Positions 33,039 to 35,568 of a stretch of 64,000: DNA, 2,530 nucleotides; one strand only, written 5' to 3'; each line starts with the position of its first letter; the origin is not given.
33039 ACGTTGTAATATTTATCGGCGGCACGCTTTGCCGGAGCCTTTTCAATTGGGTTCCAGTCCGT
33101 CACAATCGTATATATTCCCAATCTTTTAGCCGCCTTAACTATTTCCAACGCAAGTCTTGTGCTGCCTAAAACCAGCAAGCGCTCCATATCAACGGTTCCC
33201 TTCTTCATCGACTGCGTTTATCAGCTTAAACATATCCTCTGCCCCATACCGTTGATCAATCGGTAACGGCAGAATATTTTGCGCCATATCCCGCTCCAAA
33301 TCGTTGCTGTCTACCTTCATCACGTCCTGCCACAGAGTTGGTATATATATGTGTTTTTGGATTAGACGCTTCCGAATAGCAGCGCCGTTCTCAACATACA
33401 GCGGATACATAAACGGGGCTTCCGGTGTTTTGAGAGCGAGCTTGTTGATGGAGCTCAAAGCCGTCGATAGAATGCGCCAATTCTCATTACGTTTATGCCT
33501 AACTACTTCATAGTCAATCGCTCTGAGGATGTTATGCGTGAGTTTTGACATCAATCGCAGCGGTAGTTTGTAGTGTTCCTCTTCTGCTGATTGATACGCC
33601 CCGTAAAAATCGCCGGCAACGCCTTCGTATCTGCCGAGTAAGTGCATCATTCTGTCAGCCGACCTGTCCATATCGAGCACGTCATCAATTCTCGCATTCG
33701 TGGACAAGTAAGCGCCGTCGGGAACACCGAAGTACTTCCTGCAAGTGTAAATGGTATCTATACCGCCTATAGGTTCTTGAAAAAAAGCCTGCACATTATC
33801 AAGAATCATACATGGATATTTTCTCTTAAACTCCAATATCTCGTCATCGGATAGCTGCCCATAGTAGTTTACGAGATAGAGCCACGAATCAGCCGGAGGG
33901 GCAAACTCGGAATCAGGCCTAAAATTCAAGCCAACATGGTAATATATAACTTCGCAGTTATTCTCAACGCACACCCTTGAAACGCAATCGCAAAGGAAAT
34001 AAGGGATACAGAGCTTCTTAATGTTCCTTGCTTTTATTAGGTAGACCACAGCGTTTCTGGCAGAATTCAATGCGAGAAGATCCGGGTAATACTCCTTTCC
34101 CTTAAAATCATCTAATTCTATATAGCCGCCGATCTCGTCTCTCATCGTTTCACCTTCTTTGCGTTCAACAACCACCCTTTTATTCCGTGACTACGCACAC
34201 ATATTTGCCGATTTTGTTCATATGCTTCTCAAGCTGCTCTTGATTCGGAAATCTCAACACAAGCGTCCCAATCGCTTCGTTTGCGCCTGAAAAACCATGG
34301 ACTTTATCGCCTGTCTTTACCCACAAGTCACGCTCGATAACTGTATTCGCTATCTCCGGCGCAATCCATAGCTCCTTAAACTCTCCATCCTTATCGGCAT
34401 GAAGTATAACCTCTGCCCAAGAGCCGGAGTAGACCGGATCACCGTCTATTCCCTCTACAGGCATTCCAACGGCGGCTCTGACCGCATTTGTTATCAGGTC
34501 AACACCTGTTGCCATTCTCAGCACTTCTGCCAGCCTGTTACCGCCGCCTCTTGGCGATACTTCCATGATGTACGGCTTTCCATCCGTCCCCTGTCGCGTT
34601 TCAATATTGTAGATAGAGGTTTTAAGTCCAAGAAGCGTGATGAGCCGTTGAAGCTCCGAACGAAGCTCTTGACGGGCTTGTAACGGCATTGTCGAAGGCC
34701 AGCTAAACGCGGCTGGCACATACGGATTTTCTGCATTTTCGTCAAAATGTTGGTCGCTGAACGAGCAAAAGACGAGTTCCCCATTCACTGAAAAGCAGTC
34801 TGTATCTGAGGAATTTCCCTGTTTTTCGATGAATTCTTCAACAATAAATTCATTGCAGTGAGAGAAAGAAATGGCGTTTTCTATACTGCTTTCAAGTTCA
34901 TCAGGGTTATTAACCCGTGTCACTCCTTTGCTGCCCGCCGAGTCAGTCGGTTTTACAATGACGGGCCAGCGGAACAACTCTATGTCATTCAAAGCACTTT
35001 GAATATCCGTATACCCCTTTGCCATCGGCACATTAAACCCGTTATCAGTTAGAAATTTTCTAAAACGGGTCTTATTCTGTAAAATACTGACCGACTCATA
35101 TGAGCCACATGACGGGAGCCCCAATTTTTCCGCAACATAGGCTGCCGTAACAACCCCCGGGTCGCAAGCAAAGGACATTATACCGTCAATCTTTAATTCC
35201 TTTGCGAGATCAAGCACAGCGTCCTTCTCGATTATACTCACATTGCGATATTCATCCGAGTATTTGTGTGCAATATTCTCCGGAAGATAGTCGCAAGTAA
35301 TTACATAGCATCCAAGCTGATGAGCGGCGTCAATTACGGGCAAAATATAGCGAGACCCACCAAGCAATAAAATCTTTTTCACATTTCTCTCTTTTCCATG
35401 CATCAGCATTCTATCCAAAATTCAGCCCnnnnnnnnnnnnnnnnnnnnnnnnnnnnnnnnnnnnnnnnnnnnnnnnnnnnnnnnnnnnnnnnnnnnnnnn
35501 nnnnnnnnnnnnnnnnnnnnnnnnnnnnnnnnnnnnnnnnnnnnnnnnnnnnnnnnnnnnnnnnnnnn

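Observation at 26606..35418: ATP-grasp ligase-rich tailoring block with an embedded SLC13 solute permease: candidate undescribed amide-decoration module for an amino sugar or uronate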

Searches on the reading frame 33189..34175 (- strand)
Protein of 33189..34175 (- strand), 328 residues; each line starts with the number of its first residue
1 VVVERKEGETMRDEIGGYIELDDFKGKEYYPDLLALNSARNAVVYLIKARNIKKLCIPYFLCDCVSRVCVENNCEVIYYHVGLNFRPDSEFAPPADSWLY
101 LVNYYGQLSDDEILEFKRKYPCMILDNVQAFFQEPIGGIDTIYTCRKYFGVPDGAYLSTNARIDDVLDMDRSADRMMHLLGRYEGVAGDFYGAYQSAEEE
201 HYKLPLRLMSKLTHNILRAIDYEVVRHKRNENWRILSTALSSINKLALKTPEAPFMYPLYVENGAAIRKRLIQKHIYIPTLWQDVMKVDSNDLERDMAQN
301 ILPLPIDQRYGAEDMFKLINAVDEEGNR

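Call 3: search_protein_families(library=pfam, proteins=[window:33189-34175:-], max_evalue=0.01)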
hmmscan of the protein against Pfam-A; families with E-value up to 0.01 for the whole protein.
window:33189-34175:- (328 aa): 0 families

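Call 4: search_protein_families(library=ncbifam, proteins=[window:33189-34175:-], max_evalue=0.01)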
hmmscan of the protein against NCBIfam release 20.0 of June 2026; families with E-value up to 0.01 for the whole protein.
window:33189-34175:- (328 aa): 0 families

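Call 14: search_solved_structures(query=window:33189-34175:-, max_evalue=10)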
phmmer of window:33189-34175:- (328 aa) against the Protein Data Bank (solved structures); distinct sequences matched with E-value up to 10: 2.
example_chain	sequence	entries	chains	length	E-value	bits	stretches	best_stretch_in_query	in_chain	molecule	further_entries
1v4v_A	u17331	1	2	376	0.75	12.1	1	222-262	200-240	UDP-N-Acetylglucosamine 2-Epimerase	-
3igq_A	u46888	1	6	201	1.1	11.6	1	137-226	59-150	Glr4197 protein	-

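Call 21: find_homologous_proteins(query=window:33189-34175:-, max_evalue=0.001)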
Query window:33189-34175:- (328 aa): 5387 proteins with E <= 0.001 among 7185 candidates; the best 120 are listed.
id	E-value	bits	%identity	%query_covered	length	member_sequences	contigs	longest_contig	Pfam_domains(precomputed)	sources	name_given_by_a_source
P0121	8.7e-217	737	100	97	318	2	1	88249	-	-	-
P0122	7.7e-112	392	55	95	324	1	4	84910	-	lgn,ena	-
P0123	2.2e-109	384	54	94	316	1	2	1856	-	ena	-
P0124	2.8e-108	380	54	94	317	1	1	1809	-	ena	-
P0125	2.9e-108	380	51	95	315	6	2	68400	-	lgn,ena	-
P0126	3.0e-108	380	55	94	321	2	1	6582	-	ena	-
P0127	7.0e-108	379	54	95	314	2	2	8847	-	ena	-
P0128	1.4e-107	378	53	95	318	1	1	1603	-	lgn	-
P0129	1.5e-107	378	54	95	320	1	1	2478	-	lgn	-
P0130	2.9e-107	377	54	92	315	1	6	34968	-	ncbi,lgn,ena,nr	ncbi:MAG: hypothetical protein J6Q92_03435 [Oscillospiraceae bacterium]|nr:hypothetical protein [Osc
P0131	8.3e-107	375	53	94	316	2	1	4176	-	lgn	-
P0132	1.6e-106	374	55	93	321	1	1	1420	-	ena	-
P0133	2.3e-106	374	53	95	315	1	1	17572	-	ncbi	-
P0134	2.4e-106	374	53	96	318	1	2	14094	-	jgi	-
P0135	3.7e-106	373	52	93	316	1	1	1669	-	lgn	-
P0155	1.3e-104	368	55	93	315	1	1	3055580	-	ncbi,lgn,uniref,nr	ncbi:hypothetical protein [Treponema brennaborense]|uniref:DegT/DnrJ/EryC1/StrS aminotransferase n=1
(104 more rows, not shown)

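Call 36: predict_structure(alignment_id=A1)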
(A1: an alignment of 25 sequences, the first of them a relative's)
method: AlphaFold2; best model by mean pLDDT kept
length: 318 residues; sequences in the alignment: 25
mean_pLDDT: 87.1   pTM: 0.87
mean pLDDT of the five models: 87.1, 86.9, 86.6, 86.1, 85.5
residues with pLDDT >= 90: 213; 70-90: 62; 50-70: 29; < 50: 14
segments of 3 or more residues with pLDDT < 50: 1-10, 171-174
pLDDT, mean of each block of 10 residues (from residue 1): 42 73 95 97 96 92 96 93 94 96 97 96 96 87 90 94 70 53 66 88 88 94 97 93 93 91 84 75 91 91 95 84
secondary structure, 60 per line:
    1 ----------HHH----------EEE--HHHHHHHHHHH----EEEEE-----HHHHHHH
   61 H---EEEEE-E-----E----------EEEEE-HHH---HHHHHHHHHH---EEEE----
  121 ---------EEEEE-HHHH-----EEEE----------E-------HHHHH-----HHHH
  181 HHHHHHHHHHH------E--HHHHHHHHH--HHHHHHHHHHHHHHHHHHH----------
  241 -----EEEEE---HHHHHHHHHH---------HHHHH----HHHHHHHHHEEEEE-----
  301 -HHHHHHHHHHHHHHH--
elements in order: E24-26 H29-39 E44-48 H54-61 E65-69 E88-92 H100-109 E113-116 E130-134 H136-139 E145-148 H167-171 H177-191 H201-209 H212-230 E246-250 H254-263 H273-277 H282-290 E291-295 H302-316

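Call 40: fold_search(model_id=the predicted structure, library=pdb)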
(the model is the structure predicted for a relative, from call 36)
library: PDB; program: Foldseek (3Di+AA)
matches with E <= 10: 1691; with E <= 0.001: 984
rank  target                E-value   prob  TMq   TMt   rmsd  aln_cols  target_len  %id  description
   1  5u20_D                1.8e-12  1.00  0.63  0.56   9.1       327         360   15  X-ray structure of the WlaRG aminotransferase from Campylobacter jejuni, internal PLP-aldimine (released 2017-01-11)
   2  5u23_D                3.4e-12  1.00  0.62  0.55   9.1       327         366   16  X-ray structure of the WlaRG aminotransferase from Campylobacter jejuni in complex with TDP-Qui3N (released 2017-01-11)
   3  5u1z_D                4.4e-12  1.00  0.63  0.56   9.1       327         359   15  X-ray structure of the WlarG aminotransferase, apo form, from Campylobacter jejune (released 2017-01-11)
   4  5u1z_A                4.6e-12  1.00  0.63  0.56   8.5       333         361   16  X-ray structure of the WlarG aminotransferase, apo form, from Campylobacter jejune (released 2017-01-11)
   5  5u21_A                7.1e-12  1.00  0.63  0.56   9.1       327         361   16  X-ray structure of the WlaRF aminotransferase from Campylobacter jejuni, K184A mutant in complex with TDP-Qui3N (released 2017-01-11)
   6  5u23_B                8.5e-12  1.00  0.63  0.56   9.1       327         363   16  X-ray structure of the WlaRG aminotransferase from Campylobacter jejuni in complex with TDP-Qui3N (released 2017-01-11)
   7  5u21_B                1.1e-11  1.00  0.63  0.56   9.1       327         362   16  X-ray structure of the WlaRF aminotransferase from Campylobacter jejuni, K184A mutant in complex with TDP-Qui3N (released 2017-01-11)
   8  1o61_A                2.1e-11  1.00  0.62  0.54   8.1       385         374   14  Crystal structure of a PLP-dependent enzyme with PLP (released 2003-11-11)
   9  8e75                  2.4e-11  1.00  0.60  0.54   9.1       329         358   15  Crystal structure of Pcryo_0616, the aminotransferase required to synthesize UDP-N-acetyl-3-amino-D-glucosaminuronic aci (released 2022-11-23)
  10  4oca                  3.2e-11  1.00  0.65  0.57   8.6       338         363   14  Cryatal structure of ArnB K188A complexted with PLP and UDP-Ara4N (released 2014-03-12)
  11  1o61_B                3.2e-11  1.00  0.65  0.57   7.6       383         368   13  Crystal structure of a PLP-dependent enzyme with PLP (released 2003-11-11)
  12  3nu8_A                3.4e-11  1.00  0.63  0.57   9.0       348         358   16  WbpE, an Aminotransferase from Pseudomonas aeruginosa Involved in O-antigen Assembly in Complex with the Internal Aldi (released 2010-07-28)
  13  3nu7_A                4.3e-11  1.00  0.65  0.58   8.8       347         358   14  WbpE, an Aminotransferase from Pseudomonas aeruginosa Involved in O-antigen Assembly in Complex with the Cofactor PMP (released 2010-07-28)
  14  3uwc                  4.6e-11  1.00  0.65  0.56   9.1       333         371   11  Structure of an aminotransferase (DegT-DnrJ-EryC1-StrS family) from Coxiella burnetii in complex with PMP (released 2011-12-14)
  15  4k2b_A                7.0e-11  1.00  0.66  0.49   8.8       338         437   15  Crystal structure of ntda from bacillus subtilis in complex with the internal aldimine (released 2013-10-16)
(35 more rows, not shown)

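Call 62: search_protein_families(library=pfam, proteins=[window:33189-34175:-], max_evalue=1)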
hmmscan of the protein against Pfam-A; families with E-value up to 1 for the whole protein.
window:33189-34175:- (328 aa): 0 families

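Call 68: find_encoding_contigs(protein=P0155, flank=10000, max_places=2)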
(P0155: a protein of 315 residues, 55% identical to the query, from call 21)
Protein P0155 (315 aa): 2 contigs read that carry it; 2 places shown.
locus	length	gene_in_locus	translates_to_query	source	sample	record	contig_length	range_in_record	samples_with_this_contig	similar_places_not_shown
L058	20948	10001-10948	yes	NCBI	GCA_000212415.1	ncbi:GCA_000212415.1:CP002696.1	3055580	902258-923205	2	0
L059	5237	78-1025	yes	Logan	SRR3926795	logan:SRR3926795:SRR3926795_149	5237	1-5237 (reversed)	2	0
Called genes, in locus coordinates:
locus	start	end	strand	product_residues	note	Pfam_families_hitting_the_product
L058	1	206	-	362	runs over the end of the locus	PF27435:TP_0813_N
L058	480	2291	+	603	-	PF02776:TPP_enzyme_N, PF00205:TPP_enzyme_M, PF02775:TPP_enzyme_C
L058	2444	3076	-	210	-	PF00406:ADK, PF13207:AAA_17, PF05191:ADK_lid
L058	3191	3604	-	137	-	PF01381:HTH_3 (faint), PF07022:Phage_CI_repr (weak)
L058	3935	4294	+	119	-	PF00483:NTP_transferase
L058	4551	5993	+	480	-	PF01943:Polysacc_synt, PF13440:Polysacc_synt_3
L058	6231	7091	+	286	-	PF01757:Acyl_transf_3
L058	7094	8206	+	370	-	PF00155:Aminotran_1_2 (weak), PF01041:DegT_DnrJ_EryC1, PF01212:Beta_elim_lyase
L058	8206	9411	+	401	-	PF02655:ATP-grasp_3, PF02222:ATP-grasp (weak), PF07478:Dala_Dala_lig_C, PF13535:ATP-grasp_4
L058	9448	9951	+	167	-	PF00583:Acetyltransf_1, PF13673:Acetyltransf_10, PF13508:Acetyltransf_7 (weak)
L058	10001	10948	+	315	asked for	-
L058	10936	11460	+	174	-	PF13302:Acetyltransf_3, PF13420:Acetyltransf_4, PF13523:Acetyltransf_8, PF00583:Acetyltransf_1, PF13673:Acetyltransf_10, PF13508:Acetyltransf_7 (weak)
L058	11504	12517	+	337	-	PF00535:Glycos_transf_2, PF08541:ACP_syn_III_C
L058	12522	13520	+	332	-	-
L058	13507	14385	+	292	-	PF11735:CAP59_mtransfer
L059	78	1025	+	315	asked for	-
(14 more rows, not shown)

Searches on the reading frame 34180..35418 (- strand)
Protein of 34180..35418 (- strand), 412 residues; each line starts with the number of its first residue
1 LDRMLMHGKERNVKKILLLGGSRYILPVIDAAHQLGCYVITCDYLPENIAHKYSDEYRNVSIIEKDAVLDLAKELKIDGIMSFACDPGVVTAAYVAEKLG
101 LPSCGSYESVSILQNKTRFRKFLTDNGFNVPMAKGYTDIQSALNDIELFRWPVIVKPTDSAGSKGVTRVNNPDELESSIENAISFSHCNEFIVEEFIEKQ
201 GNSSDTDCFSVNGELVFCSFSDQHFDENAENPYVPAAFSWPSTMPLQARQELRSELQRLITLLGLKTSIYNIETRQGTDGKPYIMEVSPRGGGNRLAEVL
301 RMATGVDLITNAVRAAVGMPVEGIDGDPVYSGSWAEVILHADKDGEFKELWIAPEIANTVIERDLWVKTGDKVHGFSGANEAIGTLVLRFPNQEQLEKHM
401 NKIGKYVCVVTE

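Call 3: search_protein_families(library=pfam, proteins=[window:34180-35418:-], max_evalue=0.01)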
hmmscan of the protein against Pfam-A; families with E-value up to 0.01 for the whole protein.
window:34180-35418:- (412 aa): 11 families
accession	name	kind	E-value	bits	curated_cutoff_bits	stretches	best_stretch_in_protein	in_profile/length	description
PF13535.11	ATP-grasp_4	-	1.4e-12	47.9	27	1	150-294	2-156/160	ATP-grasp domain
PF02655.19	ATP-grasp_3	-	6.4e-11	43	23.2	1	114-291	2-157/160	ATP-grasp domain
PF02786.22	CPSase_L_D2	-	1.4e-10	41.5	19.8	1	128-321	12-208/211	Carbamoyl-phosphate synthase L chain, ATP binding domain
PF07478.18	Dala_Dala_lig_C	-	2.8e-07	30.7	24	1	146-200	32-84/204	D-ala D-ala ligase C-terminus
PF08443.16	RimK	-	4.6e-07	30.1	21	1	115-216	3-100/188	RimK-like ATP-grasp domain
PF18130.6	ATPgrasp_N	-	1.8e-05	25.7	27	1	30-103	2-81/81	ATP-grasp N-terminal domain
PF15632.11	ATPgrasp_Ter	-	0.00021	21.5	29.1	1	246-320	43-112/131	ATP-grasp in the biosynthetic pathway with Ter operon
PF14397.11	ATPgrasp_ST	-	0.00045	20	31.4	1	107-200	13-123/278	Sugar-transfer associated ATP-grasp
PF18603.7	LAL_C2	-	0.0016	19.1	29.4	0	338-411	2-77/78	L-amino acid ligase C-terminal domain 2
PF01071.24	GARS_A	-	0.0027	18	27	1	116-199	3-91/194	Phosphoribosylglycinamide synthetase, ATP-grasp (A) domain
PF02955.21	GSH-S_ATP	-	0.0058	16.5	23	0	152-217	33-97/175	Prokaryotic glutathione synthetase, ATP-grasp domain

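Call 4: search_protein_families(library=ncbifam, proteins=[window:34180-35418:-], max_evalue=0.01)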
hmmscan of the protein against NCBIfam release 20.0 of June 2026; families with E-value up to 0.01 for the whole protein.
window:34180-35418:- (412 aa): 61 families (the best 25 are shown)
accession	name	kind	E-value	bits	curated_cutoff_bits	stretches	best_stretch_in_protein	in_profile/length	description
NF002563.0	PRK02186.1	subfamily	1.2e-21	76.7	625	1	70-322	63-308/890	argininosuccinate lyase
NF005543.0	PRK07206.1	subfamily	3.2e-17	62.3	302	1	50-404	43-405/416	hypothetical protein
NF006766.0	PRK09288.1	equivalog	7e-14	51.4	339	1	6-343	5-332/396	formate-dependent phosphoribosylglycinamide formyltransferase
NF009402.0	PRK12767.1-1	equivalog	5.1e-13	48.5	218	1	106-293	106-278/329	carbamoyl phosphate synthase-like protein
TIGR01369.1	CPSaseII_lrg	equivalog_domain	2.2e-12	45.5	1027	1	32-322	584-870/1052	carbamoyl-phosphate synthase (glutamine-hydrolyzing) large subunit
TIGR01142.1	purT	equivalog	3.5e-12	45.9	502.15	1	15-340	1-316/380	phosphoribosylglycinamide formyltransferase 2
TIGR00768.1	rimK_fam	subfamily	4.5e-12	45.9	143.4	1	91-228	63-202/276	RimK family alpha-L-glutamate ligase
NF003671.0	PRK05294.1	equivalog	1.6e-11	42.6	599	1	36-322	585-867/1058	carbamoyl-phosphate synthase large subunit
NF009406.0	PRK12767.1-5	equivalog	3.2e-11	42.9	271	1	66-297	61-277/327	carbamoyl phosphate synthase-like protein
NF009403.0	PRK12767.1-2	equivalog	6e-10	38.8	286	1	110-217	102-203/342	carbamoyl phosphate synthase-like protein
TIGR02144.1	LysX_arch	equivalog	6.1e-10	38.7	275.6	1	79-218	51-190/281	lysine biosynthesis protein LysX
NF002688.0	PRK02471.1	equivalog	8.7e-10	37.6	425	1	105-198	479-574/756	bifunctional glutamate--cysteine ligase GshA/glutathione synthetase GshB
NF000207.3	D_ala_D_ser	equivalog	1.3e-09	37.6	520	1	143-267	162-286/342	D-alanine--D-serine ligase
TIGR01161.1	purK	equivalog_domain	2.3e-09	37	318.4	1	18-290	4-265/362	5-(carboxyamino)imidazole ribonucleotide synthase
TIGR01205.1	D_ala_D_alaTIGR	subfamily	3.4e-09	36.1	245.65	1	100-289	90-285/318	D-alanine--D-alanine ligase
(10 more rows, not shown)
